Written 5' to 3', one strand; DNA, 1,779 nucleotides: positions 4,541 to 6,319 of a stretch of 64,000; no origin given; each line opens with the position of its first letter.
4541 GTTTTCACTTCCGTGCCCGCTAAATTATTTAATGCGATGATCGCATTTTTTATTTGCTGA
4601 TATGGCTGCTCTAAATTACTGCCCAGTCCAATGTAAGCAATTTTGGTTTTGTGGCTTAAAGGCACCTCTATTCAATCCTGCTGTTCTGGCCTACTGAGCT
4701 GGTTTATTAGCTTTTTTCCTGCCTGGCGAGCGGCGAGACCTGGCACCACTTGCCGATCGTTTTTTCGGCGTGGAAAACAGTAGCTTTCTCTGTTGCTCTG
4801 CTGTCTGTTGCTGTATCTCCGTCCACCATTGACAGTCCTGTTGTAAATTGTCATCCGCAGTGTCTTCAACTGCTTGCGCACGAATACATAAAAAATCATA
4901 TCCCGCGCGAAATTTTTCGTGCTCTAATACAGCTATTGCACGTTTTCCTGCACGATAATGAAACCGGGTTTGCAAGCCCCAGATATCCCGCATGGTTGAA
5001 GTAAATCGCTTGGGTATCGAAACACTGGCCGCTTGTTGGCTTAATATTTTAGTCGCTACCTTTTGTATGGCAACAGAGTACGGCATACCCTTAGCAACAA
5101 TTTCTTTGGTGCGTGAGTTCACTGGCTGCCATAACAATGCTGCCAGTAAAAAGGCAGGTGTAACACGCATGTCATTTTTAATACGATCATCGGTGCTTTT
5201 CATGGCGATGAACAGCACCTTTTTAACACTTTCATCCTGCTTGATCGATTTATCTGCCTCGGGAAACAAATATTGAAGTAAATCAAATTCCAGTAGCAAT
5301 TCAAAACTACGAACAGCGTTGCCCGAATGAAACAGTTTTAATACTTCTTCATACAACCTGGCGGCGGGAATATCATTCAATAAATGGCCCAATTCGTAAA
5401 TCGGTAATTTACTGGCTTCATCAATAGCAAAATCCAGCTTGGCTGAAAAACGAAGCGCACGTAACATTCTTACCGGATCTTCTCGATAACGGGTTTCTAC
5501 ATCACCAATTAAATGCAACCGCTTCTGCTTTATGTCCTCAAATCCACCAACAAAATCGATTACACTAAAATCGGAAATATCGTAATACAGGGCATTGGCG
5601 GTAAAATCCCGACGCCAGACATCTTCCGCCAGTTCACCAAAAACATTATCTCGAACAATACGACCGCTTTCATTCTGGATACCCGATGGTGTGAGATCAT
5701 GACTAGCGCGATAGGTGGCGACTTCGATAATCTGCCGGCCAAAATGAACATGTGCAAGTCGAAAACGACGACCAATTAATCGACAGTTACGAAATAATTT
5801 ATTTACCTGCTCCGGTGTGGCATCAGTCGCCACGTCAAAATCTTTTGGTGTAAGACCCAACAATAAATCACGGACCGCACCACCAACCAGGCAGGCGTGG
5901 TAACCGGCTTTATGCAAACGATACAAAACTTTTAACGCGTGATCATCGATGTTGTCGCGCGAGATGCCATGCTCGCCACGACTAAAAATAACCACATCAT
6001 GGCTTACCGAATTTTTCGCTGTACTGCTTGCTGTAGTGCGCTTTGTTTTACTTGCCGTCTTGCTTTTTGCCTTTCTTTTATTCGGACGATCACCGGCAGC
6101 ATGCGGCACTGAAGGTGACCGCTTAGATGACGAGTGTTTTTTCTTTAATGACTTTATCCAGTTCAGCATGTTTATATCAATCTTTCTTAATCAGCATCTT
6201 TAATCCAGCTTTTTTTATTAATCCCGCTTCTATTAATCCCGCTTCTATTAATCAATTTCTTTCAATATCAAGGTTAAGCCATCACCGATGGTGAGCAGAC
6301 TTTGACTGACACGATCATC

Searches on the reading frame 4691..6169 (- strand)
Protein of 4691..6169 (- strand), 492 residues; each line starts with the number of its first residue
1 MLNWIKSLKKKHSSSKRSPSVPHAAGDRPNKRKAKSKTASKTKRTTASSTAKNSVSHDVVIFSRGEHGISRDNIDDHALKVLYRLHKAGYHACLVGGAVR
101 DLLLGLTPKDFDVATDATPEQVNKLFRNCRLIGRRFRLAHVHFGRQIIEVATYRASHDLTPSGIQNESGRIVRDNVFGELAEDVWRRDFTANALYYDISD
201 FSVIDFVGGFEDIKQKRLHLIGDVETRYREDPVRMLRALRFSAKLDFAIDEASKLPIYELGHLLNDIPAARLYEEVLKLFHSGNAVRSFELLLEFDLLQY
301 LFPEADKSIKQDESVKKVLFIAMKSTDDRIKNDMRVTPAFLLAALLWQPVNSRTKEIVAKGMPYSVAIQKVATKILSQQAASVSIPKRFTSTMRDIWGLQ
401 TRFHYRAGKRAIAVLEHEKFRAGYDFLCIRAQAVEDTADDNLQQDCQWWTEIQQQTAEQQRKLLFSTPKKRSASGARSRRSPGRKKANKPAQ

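Call 71: search_protein_families(library=pfam, proteins=[window:4691-6169:-], max_evalue=0.00001)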
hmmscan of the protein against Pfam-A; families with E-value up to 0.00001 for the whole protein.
window:4691-6169:- (492 aa): 3 families
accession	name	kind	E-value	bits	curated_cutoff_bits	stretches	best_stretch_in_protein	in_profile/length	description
PF01743.26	PolyA_pol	-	2.4e-37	128.5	23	1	94-218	3-125/126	Poly A polymerase head domain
PF12626.12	PolyA_pol_arg_C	-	4.4e-34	117.5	22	1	360-482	1-116/119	Polymerase A arginine-rich C-terminus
PF12627.12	PolyA_pol_RNAbd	-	5.1e-19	68.2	22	1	246-307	1-62/64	Probable RNA and SrmB- binding site of polymerase A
